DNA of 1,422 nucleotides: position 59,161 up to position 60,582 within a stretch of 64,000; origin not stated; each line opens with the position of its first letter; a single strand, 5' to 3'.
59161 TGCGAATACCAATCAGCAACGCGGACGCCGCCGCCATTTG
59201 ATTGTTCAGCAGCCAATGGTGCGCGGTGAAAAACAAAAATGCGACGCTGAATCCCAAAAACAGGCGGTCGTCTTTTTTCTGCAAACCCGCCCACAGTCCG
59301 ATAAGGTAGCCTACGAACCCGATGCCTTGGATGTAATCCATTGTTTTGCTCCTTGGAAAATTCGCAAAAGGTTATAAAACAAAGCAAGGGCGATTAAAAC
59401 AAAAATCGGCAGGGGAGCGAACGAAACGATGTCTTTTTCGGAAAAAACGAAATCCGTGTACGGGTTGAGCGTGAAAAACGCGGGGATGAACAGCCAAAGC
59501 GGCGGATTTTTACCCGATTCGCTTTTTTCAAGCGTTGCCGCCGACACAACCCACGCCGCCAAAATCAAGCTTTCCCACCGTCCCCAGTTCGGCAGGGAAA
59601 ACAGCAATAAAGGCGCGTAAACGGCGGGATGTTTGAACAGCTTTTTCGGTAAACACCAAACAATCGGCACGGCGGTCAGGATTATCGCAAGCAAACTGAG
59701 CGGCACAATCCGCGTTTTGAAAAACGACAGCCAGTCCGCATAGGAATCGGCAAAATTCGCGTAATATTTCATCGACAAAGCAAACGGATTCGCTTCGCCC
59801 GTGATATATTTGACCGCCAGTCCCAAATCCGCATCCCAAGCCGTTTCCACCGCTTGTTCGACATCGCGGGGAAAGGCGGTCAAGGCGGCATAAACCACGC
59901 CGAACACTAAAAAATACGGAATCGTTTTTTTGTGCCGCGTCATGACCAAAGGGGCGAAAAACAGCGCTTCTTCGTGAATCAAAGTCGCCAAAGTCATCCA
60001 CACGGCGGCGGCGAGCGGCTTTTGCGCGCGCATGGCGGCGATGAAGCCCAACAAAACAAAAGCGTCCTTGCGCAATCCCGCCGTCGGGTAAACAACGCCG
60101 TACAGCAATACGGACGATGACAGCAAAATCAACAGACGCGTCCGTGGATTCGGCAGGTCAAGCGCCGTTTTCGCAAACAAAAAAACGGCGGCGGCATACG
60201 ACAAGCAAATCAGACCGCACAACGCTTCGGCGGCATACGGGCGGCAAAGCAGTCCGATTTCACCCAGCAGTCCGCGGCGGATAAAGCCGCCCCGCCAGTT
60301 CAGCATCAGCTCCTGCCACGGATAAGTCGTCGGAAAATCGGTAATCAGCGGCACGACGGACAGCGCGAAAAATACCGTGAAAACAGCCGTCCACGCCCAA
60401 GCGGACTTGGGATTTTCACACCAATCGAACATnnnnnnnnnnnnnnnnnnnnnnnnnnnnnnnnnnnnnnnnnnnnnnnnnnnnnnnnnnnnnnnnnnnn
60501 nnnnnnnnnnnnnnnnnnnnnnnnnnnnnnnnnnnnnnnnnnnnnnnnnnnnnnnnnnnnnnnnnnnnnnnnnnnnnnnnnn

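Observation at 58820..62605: Five-gene operon joining a DPPR-synthase-like UbiA phosphoribosyltransferase to a standalone HisH/HisF pair and two membrane proteins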

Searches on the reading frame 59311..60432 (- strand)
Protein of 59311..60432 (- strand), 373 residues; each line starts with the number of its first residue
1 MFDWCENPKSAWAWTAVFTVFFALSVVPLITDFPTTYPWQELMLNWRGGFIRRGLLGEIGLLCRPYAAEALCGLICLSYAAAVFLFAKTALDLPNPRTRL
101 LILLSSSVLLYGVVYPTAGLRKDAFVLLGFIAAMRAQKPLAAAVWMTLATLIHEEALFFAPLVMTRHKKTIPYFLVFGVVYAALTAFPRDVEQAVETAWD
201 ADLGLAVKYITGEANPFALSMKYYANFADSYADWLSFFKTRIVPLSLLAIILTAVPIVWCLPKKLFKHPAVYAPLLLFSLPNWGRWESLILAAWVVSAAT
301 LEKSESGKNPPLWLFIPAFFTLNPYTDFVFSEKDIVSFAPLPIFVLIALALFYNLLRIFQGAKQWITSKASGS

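Call 3: search_protein_families(library=pfam, proteins=[window:59311-60432:-], max_evalue=0.01)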
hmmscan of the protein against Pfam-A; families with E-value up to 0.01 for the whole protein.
window:59311-60432:- (373 aa): 0 families

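Call 4: search_protein_families(library=ncbifam, proteins=[window:59311-60432:-], max_evalue=0.01)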
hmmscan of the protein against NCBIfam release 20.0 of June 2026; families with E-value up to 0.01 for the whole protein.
window:59311-60432:- (373 aa): 0 families

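Call 5: find_encoding_contigs(protein=window:59311-60432:-, flank=10000, max_places=6)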
Protein window:59311-60432:- (373 aa): 1 contig read that carries it; 1 place shown.
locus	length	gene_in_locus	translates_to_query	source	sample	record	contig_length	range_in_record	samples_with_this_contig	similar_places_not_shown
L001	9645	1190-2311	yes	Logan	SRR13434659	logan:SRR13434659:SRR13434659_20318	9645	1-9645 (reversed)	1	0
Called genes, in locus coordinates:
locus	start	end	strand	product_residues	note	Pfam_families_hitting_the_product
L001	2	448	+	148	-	?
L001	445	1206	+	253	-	PF00977:His_biosynth, PF01207:Dus (weak), PF02581:TMP-TENI (faint), PF03060:NMO (faint)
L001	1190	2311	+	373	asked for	-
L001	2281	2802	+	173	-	PF10688:Imp-YgjV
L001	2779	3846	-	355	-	PF04966:OprB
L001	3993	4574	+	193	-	PF01862:PvlArgDC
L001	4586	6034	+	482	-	PF00324:AA_permease, PF13520:AA_permease_2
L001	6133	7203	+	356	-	PF01595:CNNM, PF00571:CBS (weak)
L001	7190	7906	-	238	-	PF08238:Sel1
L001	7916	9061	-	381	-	PF02618:YceG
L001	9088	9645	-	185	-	?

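Call 8: find_homologous_proteins(query=window:59311-60432:-, max_evalue=0.001)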
Query window:59311-60432:- (373 aa): 6 proteins with E <= 0.001 among 8000 candidates.
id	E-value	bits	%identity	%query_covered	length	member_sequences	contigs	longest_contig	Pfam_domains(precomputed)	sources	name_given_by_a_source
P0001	2.2e-231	786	94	100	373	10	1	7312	-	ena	-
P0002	1.6e-212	724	86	100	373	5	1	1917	-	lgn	-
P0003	1.5e-197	675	80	100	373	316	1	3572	-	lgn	-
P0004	3.0e-192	657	78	100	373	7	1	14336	-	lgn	-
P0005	1.4e-190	652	83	95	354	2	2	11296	-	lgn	-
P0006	9.4e-117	409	53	99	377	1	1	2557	-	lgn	-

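Call 12: find_encoding_contigs(protein=P0004, flank=10000, max_places=4)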
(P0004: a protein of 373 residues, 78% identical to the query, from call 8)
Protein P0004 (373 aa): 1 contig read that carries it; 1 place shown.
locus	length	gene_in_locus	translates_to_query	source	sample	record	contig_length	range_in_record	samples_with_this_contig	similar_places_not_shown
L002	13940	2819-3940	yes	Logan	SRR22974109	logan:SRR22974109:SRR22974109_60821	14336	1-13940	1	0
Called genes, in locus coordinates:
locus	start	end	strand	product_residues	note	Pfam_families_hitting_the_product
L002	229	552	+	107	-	PF00893:Multi_Drug_Res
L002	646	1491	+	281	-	PF01040:UbiA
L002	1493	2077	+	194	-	PF00117:GATase, PF07685:GATase_3 (weak)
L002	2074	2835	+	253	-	PF00977:His_biosynth, PF01207:Dus (weak), PF02581:TMP-TENI (faint), PF03060:NMO (faint)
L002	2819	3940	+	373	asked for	-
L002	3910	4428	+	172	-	PF10688:Imp-YgjV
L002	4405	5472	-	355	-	PF04966:OprB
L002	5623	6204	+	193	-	PF01862:PvlArgDC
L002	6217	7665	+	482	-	PF00324:AA_permease, PF13520:AA_permease_2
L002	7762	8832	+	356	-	PF01595:CNNM, PF00571:CBS (weak)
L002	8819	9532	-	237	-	PF08238:Sel1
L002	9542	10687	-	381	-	PF02618:YceG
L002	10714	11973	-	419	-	PF00109:ketoacyl-synt, PF02801:Ketoacyl-synt_C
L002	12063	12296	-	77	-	PF14573:PP-binding_2 (weak), PF00550:PP-binding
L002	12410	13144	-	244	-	PF00106:adh_short, PF01370:Epimerase (weak), PF08659:KR, PF23441:SDR (weak), PF13460:NAD_binding_10 (weak), PF13561:adh_short_C2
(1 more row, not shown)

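Call 13: find_encoding_contigs(protein=P0005, flank=10000, max_places=4)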
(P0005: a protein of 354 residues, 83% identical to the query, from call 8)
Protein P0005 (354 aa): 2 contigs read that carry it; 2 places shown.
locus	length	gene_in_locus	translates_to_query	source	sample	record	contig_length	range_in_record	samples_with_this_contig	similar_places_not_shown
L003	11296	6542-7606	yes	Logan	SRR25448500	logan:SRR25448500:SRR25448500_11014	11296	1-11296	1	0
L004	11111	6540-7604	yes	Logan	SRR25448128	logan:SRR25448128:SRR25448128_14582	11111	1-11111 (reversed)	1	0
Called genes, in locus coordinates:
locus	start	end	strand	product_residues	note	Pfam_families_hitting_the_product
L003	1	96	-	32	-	?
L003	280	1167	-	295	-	-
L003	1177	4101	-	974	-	PF10106:DUF2345 (weak)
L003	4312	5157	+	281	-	PF01040:UbiA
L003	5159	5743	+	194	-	PF00117:GATase, PF01174:SNO (weak), PF07685:GATase_3 (weak)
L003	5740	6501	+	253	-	PF00977:His_biosynth, PF01207:Dus (weak), PF02581:TMP-TENI (faint)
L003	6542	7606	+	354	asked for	-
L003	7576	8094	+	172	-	PF10688:Imp-YgjV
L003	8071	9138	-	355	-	PF04966:OprB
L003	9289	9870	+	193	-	PF01862:PvlArgDC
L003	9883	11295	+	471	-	?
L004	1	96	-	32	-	?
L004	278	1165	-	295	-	-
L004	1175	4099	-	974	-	PF10106:DUF2345 (weak)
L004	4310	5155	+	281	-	PF01040:UbiA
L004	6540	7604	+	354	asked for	-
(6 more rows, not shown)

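Call 14: find_encoding_contigs(protein=P0006, flank=10000, max_places=4)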
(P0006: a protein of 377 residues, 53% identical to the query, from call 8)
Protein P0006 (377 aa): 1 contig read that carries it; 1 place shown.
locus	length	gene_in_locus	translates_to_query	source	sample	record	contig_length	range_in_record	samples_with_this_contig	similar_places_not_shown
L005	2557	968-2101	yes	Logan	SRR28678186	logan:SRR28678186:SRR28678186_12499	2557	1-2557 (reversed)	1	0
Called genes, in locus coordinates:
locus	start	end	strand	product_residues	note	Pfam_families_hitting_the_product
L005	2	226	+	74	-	?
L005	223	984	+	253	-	PF00977:His_biosynth, PF01207:Dus (faint)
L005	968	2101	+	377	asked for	-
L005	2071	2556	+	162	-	?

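Call 25: predict_structure(alignment_id=A1)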
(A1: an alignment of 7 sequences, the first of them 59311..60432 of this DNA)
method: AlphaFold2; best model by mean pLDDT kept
length: 373 residues; sequences in the alignment: 7
mean_pLDDT: 46.9   pTM: 0.39
mean pLDDT of the five models: 46.9, 42.4, 39.8, 39.4, 37.8
residues with pLDDT >= 90: 0; 70-90: 27; 50-70: 109; < 50: 237
segments of 3 or more residues with pLDDT < 50: 1-7, 24-63, 106-120, 181-262, 268-350, 368-373
pLDDT, mean of each block of 10 residues (from residue 1): 41 52 48 40 34 41 52 57 56 67 49 42 65 78 74 59 67 60 42 37 33 32 36 36 43 46 49 40 36 41 36 37 29 30 42 59 53 43
secondary structure, 60 per line:
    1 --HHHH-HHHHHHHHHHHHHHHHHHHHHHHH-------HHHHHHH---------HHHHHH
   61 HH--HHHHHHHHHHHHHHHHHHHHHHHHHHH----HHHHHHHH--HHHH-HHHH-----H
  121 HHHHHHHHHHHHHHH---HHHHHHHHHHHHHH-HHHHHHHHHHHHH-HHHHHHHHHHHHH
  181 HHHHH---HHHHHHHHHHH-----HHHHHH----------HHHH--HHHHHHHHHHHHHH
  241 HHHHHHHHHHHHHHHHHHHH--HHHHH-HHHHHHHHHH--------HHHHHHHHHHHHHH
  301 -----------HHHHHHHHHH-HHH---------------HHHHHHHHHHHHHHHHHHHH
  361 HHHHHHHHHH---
elements in order: H3-6 H8-31 H39-45 H55-62 H65-91 H96-103 H106-109 H111-114 H120-135 H139-152 H154-166 H168-185 H189-199 H205-210 H221-224 H227-260 H263-267 H269-278 H287-300 H312-321 H341-370

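Call 36: search_protein_representatives(alignment_id=A1)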
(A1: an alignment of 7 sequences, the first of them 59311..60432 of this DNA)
Query: 7 sequences, 373 profile positions. Proteins with E-value up to 0.001 (for the whole library): 246; up to 1e-10: 35; up to 1e-30: 2. The best 150 are listed.
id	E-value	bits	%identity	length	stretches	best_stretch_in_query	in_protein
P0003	2.9e-225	763.8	-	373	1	1-373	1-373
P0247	8.0e-71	255.5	-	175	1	236-373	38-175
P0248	3.3e-20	89.0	-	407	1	15-313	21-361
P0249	2.0e-18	83.1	-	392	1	16-164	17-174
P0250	9.4e-17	77.6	-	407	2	12-163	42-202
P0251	8.0e-16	74.5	-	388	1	18-164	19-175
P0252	2.0e-15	73.2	-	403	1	8-165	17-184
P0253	2.8e-15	72.7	-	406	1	13-320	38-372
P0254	5.4e-15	71.8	-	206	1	16-164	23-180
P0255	9.2e-15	71.0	-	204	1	16-136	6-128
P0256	4.2e-14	68.9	-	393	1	19-165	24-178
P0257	4.2e-14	68.9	-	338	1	15-164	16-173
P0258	4.9e-14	68.7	-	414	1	16-218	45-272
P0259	1.7e-13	66.9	-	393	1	16-165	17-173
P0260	2.3e-13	66.5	-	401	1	3-164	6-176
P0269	3.5e-12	62.6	-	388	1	12-276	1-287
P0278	2.6e-11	59.7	-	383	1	12-304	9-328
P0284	1.7e-10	57.0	-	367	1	11-313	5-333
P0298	6.6e-09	51.8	-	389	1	16-312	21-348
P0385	3.2e-05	39.6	-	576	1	15-298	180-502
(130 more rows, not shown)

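Call 37: search_protein_families(library=pfam, proteins=[P0248, P0249, P0250, P0253, P0258, P0269, P0278, P0284, P0298, P0385], max_evalue=0.1)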
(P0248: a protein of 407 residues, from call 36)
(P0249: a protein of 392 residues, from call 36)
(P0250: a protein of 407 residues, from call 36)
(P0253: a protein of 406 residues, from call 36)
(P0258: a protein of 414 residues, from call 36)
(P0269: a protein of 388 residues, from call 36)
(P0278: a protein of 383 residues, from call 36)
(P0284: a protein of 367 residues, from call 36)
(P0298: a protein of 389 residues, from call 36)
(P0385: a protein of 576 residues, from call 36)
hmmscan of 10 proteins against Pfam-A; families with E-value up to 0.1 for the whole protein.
P0248 (407 aa): 0 families

P0249 (392 aa): 0 families

P0250 (407 aa): 0 families

P0253 (406 aa): 0 families

P0258 (414 aa): 0 families

P0269 (388 aa): 0 families

P0278 (383 aa): 0 families

P0284 (367 aa): 0 families

P0298 (389 aa): 0 families

P0385 (576 aa): 0 families

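Call 49: predict_structure(alignment_id=A2)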
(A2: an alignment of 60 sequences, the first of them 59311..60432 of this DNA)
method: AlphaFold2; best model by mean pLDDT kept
length: 373 residues; sequences in the alignment: 60
mean_pLDDT: 85.4   pTM: 0.88
mean pLDDT of the five models: 85.4, 85.3, 85.0, 84.9, 83.1
residues with pLDDT >= 90: 193; 70-90: 125; 50-70: 45; < 50: 10
segments of 3 or more residues with pLDDT < 50: 208-214, 219-221
pLDDT, mean of each block of 10 residues (from residue 1): 81 94 92 85 86 88 93 96 97 92 90 85 95 98 97 94 98 95 78 81 57 47 53 71 84 92 95 92 88 97 84 83 62 69 89 91 92 77
secondary structure, 60 per line:
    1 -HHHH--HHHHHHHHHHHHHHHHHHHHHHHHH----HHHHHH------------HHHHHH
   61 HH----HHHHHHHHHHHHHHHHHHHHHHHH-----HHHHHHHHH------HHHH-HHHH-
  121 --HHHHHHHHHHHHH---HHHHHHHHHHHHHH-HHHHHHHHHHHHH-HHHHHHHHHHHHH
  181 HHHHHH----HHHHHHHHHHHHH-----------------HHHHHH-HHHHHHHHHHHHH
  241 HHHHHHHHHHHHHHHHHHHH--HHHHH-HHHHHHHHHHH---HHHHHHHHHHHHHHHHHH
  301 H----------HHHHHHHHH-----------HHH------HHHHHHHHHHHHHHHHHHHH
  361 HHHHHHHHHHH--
elements in order: H2-5 H8-32 H37-42 H55-62 H67-90 H96-104 H111-114 H116-119 H123-135 H139-152 H154-166 H168-186 H191-203 H221-226 H228-260 H263-267 H269-279 H283-301 H312-320 H341-371

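Call 57: fold_search(model_id=the predicted structure, library=pdb)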
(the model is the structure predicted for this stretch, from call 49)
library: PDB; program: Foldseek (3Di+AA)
matches with E <= 10: 106; with E <= 0.001: 0
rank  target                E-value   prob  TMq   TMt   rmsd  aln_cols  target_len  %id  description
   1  7d5i_A                5.5e-01  0.10  0.15  0.14  21.3       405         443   16  Structure of Mycobacterium smegmatis bd complex in the apo-form. (released 2021-06-23)
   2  6xz4_B                7.8e-01  0.03  0.10  0.11  23.7       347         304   14  Crystal structure of TLNRD1 (released 2020-05-27)
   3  7tpg_B                8.1e-01  0.11  0.17  0.17  19.9       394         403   12  Single-Particle Cryo-EM Structure of the WaaL O-antigen ligase in its ligand bound state (released 2022-04-06)
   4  9s6s_A                8.5e-01  0.44  0.37  0.28  12.2       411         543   13  Ternary cryo-EM structure of human ALG9 with Dol25-PP-GlcNAc2Man6, Dol25-P-Man and Fab (released 2026-03-18)
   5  5f15                  1.0e+00  0.35  0.33  0.25  11.0       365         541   14  Crystal Structure of ArnT from Cupriavidus metallidurans bound to Undecaprenyl phosphate (released 2016-02-17)
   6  3gia                  1.0e+00  0.05  0.14  0.12  19.0       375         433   14  Crystal Structure of ApcT Transporter (released 2009-08-18)
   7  3qf4_A                1.1e+00  0.06  0.11  0.08  25.6       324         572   13  Crystal structure of a heterodimeric ABC transporter in its inward-facing conformation (released 2012-03-28)
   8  6p25_A                1.4e+00  0.30  0.26  0.15  17.0       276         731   12  Structure of S. cerevisiae protein O-mannosyltransferase Pmt1-Pmt2 complex bound to the sugar donor and a peptide acce (released 2019-07-10)
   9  6fsq                  1.4e+00  0.08  0.15  0.15  21.4       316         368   13  Structure of A3_bGFPD, an artificial bi-domain protein based on two different alphaRep domains : A3 and a GFP binding do (released 2018-08-08)
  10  9okg                  1.4e+00  0.06  0.15  0.12  24.3       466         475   14  Cryo-EM structure of human SV2A in complex with levetiracetam (released 2025-12-10)
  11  9okf                  1.7e+00  0.04  0.14  0.12  24.9       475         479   12  Cryo-EM structure of human SV2A in the apo state (released 2025-12-10)
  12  4q4j_A                1.8e+00  0.02  0.10  0.08  28.2       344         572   13  Structure of crosslinked TM287/288_S498C_S520C mutant (released 2014-07-16)
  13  4wav_B                2.0e+00  0.08  0.14  0.20  18.4       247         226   13  Crystal Structure of Haloquadratum walsbyi bacteriorhodopsin mutant D93N (released 2015-09-23)
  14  7ose_B                2.0e+00  0.02  0.11  0.11  21.1       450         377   11  cytochrome bd-II type oxidase with bound aurachin D (released 2021-11-17)
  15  7a23_H                2.2e+00  0.04  0.12  0.13  22.1       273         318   11  Plant mitochondrial respiratory complex I (released 2020-10-28)
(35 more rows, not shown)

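Call 60: find_encoding_contigs(protein=P0248, flank=8000, max_places=3)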
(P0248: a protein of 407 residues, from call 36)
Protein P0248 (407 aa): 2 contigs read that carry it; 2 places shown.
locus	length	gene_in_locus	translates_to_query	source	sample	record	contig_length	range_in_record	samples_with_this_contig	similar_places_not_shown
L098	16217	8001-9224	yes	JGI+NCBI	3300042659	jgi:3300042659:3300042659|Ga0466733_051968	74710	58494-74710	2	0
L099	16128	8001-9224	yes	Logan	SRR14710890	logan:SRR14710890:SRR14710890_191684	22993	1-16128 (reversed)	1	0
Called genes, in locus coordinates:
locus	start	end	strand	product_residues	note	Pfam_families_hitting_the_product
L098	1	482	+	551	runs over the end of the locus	PF23446:LysM1_NFP_LYK (faint), PF01464:SLT, PF23577:LysM_RLK (faint), PF01476:LysM, PF23473:LysM3_LYK4_5 (faint), PF01476:LysM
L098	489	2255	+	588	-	PF01075:Glyco_transf_9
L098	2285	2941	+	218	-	PF26159:DUF8043, PF26154:DUF8042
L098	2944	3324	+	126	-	-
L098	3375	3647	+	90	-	PF18910:DUF5665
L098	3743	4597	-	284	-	PF04199:Cyclase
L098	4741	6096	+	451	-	-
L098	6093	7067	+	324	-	PF00535:Glycos_transf_2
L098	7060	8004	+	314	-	PF03706:LPG_synthase_TM (weak)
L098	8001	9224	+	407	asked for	-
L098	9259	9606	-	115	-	PF00892:EamA, PF00893:Multi_Drug_Res (weak)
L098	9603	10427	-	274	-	PF01261:AP_endonuc_2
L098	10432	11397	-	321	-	PF00248:Aldo_ket_red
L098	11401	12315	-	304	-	PF00535:Glycos_transf_2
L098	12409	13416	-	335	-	-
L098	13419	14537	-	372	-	PF01266:DAO, PF07992:Pyr_redox_2 (faint), PF13450:NAD_binding_8 (weak)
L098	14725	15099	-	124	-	PF00884:Sulfatase (weak)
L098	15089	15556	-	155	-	PF00884:Sulfatase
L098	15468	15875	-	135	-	PF00884:Sulfatase (weak)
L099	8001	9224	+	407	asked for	-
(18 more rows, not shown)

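Call 77: find_encoding_contigs(protein=P0253, flank=6000, max_places=2)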
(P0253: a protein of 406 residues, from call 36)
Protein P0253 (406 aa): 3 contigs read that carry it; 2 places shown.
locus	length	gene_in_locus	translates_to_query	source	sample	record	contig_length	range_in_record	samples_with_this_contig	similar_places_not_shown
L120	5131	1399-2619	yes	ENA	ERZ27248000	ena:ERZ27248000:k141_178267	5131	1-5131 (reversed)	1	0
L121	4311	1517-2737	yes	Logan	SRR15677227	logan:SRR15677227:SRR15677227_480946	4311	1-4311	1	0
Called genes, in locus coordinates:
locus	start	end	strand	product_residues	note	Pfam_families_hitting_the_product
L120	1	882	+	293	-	?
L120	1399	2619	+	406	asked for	-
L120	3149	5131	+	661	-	?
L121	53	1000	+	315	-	-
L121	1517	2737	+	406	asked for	-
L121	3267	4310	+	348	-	?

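Call 78: find_encoding_contigs(protein=P0278, flank=6000, max_places=2)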
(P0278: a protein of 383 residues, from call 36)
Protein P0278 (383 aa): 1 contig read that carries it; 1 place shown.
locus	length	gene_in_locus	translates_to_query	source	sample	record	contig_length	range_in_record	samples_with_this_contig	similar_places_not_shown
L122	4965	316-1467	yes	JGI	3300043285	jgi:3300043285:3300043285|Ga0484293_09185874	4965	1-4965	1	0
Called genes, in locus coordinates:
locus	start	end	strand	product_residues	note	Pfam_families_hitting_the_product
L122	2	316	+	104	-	?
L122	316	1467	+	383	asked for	-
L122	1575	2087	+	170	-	PF01467:CTP_transf_like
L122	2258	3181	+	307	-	PF01966:HD, PF13487:HD_5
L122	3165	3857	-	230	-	PF00702:Hydrolase, PF12710:HAD, PF13419:HAD_2, PF13242:Hydrolase_like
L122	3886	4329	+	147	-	-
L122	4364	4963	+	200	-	?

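Call 81: search_protein_families(library=pfam, proteins=[L098:4741-6096:+, L098:7060-8004:+, L098:12409-13416:-], max_evalue=0.001)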
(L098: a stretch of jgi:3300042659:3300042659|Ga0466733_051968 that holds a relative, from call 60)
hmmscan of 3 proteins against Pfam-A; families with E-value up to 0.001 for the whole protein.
L098:4741-6096:+ (451 aa): 0 families

L098:7060-8004:+ (314 aa): 1 family
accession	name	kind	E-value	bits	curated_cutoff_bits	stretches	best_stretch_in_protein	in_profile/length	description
PF03706.18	LPG_synthase_TM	-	5.9e-08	33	33.4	1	17-284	7-297/302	Lysylphosphatidylglycerol synthase TM region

L098:12409-13416:- (335 aa): 0 families
